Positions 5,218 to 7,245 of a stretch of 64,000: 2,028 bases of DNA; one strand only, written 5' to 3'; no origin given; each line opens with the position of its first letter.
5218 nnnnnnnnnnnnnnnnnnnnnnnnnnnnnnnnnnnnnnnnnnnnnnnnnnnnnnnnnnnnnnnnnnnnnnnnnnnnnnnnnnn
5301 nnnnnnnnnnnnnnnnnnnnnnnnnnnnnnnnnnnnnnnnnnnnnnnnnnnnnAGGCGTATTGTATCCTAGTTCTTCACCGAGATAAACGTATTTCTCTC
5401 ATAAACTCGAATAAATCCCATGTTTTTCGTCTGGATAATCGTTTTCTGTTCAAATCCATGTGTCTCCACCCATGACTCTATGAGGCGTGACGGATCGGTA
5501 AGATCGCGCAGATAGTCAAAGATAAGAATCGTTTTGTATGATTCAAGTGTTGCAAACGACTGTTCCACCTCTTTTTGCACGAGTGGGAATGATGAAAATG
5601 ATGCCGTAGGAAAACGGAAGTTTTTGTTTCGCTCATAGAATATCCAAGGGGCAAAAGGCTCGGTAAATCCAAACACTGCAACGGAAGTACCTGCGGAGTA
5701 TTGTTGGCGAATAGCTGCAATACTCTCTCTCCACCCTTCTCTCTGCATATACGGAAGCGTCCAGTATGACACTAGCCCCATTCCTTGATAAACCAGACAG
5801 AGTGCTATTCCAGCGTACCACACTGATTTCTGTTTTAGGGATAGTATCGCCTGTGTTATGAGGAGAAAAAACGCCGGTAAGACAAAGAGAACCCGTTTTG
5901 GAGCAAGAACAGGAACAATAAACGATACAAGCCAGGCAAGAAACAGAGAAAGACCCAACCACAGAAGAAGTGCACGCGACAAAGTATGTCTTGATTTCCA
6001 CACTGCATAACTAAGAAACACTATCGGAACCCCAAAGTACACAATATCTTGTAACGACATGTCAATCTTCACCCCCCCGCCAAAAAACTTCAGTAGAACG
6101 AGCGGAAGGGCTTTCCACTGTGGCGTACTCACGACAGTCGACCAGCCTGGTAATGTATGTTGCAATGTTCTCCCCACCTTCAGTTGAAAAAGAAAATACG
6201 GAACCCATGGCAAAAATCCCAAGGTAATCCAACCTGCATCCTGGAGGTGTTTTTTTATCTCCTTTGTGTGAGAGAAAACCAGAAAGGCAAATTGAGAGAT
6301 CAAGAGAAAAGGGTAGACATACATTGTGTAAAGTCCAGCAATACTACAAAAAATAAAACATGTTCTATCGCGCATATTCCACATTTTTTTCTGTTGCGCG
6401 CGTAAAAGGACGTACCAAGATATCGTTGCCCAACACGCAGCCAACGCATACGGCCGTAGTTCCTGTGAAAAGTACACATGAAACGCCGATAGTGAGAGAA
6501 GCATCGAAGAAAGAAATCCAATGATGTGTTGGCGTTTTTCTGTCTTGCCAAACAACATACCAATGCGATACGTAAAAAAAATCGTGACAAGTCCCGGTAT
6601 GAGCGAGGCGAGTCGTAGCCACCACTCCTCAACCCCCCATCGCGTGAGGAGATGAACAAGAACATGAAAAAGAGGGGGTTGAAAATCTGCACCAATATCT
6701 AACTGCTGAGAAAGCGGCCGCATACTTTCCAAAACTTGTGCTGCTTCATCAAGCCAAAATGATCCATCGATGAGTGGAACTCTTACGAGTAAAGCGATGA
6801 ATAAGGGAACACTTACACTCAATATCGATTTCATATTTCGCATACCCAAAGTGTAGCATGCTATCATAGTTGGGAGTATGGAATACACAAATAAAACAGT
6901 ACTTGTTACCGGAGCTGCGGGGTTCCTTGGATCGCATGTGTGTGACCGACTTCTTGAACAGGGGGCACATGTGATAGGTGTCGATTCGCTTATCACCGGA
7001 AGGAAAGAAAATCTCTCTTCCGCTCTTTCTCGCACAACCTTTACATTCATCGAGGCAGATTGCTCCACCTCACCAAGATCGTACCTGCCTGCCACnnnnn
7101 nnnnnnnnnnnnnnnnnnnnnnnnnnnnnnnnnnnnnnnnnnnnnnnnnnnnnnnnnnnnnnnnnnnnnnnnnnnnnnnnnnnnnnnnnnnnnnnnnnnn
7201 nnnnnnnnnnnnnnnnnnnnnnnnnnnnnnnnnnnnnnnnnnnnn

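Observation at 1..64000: A 64-kb block dedicated to glycan assembly with about 14 GT-C-fold membrane glycosyltransferase-like proteins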

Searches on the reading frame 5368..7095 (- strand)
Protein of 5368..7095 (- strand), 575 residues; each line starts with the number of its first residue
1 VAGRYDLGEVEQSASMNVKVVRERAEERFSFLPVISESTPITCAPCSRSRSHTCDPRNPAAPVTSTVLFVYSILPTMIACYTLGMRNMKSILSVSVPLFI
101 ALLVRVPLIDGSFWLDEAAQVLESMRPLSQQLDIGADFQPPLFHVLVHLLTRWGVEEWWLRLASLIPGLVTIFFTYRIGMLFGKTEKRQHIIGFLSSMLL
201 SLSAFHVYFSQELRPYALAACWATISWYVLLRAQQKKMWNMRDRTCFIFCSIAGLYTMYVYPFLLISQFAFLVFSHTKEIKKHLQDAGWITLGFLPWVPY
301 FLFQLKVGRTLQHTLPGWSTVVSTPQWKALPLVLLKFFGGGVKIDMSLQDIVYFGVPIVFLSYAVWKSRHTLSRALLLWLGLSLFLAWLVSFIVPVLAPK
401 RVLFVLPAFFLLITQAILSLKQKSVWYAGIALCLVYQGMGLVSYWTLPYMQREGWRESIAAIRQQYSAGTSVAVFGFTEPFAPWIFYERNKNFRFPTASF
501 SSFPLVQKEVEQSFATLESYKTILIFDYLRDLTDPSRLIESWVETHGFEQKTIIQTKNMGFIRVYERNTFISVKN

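Call 4: search_protein_families(library=pfam, proteins=[window:5368-7095:-], max_evalue=0.01)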
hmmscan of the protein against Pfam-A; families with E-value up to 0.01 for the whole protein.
window:5368-7095:- (575 aa): 0 families

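Call 16: search_protein_families(library=ncbifam, proteins=[window:5368-7095:-], max_evalue=0.1)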
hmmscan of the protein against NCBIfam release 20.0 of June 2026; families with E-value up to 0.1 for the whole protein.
window:5368-7095:- (575 aa): 0 families
